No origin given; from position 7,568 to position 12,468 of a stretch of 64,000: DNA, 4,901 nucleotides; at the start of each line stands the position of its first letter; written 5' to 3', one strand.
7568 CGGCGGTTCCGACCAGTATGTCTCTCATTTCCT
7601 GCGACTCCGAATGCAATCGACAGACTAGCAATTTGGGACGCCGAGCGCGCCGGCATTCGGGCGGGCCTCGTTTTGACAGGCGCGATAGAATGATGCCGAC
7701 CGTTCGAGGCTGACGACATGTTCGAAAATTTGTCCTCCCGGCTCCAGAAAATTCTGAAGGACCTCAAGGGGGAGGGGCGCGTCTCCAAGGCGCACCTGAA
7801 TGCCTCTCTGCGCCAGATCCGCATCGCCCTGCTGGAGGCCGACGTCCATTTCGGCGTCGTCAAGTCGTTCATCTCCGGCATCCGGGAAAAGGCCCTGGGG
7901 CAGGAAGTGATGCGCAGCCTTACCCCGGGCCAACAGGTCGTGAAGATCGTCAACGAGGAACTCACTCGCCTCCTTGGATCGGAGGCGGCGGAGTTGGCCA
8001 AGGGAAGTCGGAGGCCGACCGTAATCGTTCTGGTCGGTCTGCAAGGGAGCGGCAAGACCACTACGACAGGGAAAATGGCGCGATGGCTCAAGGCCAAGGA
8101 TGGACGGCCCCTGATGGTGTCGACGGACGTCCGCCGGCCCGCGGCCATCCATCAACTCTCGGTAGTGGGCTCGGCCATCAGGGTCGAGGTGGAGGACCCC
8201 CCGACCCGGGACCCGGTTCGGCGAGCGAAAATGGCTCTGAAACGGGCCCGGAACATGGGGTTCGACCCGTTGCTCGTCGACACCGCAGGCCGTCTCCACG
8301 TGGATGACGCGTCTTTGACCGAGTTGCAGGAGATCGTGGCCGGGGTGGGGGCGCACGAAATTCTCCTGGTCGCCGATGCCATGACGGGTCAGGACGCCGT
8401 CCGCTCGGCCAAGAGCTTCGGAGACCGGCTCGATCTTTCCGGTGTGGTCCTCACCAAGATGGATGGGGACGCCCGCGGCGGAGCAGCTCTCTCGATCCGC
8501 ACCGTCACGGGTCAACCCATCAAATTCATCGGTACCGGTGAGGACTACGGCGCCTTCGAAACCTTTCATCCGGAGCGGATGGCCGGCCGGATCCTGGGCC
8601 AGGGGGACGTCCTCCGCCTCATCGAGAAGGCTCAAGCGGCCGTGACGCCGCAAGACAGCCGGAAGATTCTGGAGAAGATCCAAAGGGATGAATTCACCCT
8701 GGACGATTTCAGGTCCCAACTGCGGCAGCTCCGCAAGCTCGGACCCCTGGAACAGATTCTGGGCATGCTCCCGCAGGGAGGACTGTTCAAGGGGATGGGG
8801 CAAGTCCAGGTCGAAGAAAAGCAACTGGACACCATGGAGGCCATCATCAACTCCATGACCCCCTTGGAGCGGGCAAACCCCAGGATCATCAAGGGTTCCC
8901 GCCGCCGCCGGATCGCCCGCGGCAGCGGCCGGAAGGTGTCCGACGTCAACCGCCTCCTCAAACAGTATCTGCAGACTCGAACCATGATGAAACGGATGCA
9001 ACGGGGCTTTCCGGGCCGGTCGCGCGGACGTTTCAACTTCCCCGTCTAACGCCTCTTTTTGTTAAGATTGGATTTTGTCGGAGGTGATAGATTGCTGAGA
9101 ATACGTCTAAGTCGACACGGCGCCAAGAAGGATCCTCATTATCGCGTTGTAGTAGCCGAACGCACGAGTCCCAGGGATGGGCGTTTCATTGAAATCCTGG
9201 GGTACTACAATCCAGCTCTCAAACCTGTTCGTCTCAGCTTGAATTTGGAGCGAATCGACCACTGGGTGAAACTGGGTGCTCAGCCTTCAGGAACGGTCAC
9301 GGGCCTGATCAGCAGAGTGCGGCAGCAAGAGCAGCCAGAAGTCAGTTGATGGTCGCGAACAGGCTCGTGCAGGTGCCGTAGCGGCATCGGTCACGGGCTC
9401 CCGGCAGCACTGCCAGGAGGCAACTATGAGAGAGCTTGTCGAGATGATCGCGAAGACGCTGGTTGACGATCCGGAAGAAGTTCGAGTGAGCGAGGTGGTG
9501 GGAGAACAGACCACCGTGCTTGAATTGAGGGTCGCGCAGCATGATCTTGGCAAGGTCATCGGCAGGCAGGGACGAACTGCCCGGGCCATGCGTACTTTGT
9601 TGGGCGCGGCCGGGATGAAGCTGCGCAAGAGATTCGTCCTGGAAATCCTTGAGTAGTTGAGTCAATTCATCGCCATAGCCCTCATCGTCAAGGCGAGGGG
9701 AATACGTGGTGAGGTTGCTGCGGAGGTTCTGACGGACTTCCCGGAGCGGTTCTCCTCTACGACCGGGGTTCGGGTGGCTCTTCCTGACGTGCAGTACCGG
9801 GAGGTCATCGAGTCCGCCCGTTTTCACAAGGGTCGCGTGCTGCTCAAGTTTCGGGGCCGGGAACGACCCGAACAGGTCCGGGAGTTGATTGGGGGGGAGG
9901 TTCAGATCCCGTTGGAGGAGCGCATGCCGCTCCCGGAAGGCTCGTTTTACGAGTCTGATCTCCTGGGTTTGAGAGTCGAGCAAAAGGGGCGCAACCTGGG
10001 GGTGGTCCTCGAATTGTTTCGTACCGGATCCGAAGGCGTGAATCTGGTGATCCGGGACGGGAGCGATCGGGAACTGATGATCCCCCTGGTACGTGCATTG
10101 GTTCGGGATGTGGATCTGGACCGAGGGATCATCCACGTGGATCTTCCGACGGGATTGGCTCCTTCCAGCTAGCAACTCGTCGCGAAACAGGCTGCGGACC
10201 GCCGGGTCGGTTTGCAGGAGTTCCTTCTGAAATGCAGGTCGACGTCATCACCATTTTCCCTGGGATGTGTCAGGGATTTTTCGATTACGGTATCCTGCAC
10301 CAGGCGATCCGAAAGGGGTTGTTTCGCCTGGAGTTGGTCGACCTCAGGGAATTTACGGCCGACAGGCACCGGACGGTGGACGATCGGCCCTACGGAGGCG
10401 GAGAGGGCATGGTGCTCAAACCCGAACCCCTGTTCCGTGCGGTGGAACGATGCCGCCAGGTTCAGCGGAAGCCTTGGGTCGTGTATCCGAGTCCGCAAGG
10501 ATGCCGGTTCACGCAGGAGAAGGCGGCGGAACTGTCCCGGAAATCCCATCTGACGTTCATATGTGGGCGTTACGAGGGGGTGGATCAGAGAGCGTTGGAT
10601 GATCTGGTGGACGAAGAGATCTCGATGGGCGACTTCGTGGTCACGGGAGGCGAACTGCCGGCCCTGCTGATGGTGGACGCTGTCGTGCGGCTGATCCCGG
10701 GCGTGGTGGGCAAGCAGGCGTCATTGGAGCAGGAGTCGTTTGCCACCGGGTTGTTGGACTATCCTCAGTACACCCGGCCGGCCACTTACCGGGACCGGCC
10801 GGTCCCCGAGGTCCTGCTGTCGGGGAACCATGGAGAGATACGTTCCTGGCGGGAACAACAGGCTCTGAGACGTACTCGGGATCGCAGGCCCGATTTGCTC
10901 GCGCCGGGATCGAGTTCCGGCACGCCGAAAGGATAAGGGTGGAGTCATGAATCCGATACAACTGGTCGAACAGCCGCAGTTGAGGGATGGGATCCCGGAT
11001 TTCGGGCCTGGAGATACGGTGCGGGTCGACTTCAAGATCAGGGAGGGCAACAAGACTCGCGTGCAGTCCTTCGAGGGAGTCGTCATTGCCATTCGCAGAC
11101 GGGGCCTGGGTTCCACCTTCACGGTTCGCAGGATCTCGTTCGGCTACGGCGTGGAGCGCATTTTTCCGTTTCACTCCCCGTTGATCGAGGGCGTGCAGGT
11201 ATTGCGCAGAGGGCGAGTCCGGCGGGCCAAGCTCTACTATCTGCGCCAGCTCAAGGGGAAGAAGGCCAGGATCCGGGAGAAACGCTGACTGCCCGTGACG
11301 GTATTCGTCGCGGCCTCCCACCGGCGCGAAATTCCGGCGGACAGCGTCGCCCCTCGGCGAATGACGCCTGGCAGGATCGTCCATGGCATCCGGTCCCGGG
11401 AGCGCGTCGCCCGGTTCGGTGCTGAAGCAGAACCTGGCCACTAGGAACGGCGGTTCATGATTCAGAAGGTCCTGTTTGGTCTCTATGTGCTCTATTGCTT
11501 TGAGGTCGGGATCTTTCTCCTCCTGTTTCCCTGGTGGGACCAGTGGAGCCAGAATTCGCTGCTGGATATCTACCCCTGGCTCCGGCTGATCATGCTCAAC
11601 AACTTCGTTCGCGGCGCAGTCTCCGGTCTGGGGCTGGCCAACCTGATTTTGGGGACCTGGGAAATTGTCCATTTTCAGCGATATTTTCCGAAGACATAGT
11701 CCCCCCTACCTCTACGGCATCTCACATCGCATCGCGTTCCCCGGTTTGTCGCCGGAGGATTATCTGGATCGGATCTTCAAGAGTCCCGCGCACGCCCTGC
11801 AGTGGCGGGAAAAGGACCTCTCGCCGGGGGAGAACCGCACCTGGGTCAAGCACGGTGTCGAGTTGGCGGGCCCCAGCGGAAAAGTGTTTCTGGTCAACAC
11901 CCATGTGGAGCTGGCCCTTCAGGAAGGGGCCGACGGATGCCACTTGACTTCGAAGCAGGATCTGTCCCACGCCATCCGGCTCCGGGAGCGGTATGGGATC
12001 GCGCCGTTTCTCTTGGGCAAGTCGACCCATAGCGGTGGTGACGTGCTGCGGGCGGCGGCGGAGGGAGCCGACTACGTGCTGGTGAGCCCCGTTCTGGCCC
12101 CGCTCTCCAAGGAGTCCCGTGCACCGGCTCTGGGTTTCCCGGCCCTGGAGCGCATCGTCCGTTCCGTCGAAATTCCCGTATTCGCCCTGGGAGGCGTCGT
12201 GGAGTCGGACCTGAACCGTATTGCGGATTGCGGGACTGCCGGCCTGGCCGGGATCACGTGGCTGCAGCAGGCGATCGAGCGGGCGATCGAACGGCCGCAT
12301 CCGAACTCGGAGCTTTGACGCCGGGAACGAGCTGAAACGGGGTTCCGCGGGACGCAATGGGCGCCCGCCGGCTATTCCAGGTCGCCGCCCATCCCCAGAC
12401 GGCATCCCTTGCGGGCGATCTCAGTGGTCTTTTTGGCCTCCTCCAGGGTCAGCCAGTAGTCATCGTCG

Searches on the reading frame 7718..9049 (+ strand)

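Call 55: search_protein_families(library=pfam, proteins=[window:7718-9049:+], max_evalue=0.00001)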
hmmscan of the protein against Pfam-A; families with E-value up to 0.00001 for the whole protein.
window:7718-9049:+ (443 aa): 3 families
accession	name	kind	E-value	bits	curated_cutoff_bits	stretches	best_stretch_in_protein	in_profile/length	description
PF00448.28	SRP54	-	1.2e-64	218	22.7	1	100-294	1-196/196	SRP54-type protein, GTPase domain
PF02978.25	SRP_SPB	-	1.3e-34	118.9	27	1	325-424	1-91/91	Signal peptide binding domain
PF02881.24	SRP54_N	-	7e-19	68.3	22.4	1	5-82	1-75/75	SRP54-type protein, helical bundle domain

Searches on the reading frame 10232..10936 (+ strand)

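Call 55: search_protein_families(library=pfam, proteins=[window:10232-10936:+], max_evalue=0.00001)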
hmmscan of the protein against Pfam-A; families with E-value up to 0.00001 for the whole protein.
window:10232-10936:+ (234 aa): 1 family
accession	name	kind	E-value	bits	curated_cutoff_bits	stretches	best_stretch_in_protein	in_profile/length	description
PF01746.26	tRNA_m1G_MT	-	1.1e-65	221.5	27.3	1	23-220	2-195/195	tRNA (Guanine-1)-methyltransferase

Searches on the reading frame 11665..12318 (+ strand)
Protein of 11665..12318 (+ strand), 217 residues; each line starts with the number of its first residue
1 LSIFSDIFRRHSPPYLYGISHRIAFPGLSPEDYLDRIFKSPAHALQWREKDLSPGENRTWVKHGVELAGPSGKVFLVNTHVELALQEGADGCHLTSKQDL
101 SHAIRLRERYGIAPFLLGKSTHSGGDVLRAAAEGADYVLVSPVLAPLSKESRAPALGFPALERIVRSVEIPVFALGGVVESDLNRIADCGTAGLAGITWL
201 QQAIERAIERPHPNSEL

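Call 55: search_protein_families(library=pfam, proteins=[window:11665-12318:+], max_evalue=0.00001)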
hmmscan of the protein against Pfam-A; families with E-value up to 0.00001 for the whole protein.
window:11665-12318:+ (217 aa): 1 family
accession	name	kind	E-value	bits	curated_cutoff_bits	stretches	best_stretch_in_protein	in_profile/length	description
PF02581.23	TMP-TENI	-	1.5e-28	99.9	27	1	18-198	3-178/180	Thiamine monophosphate synthase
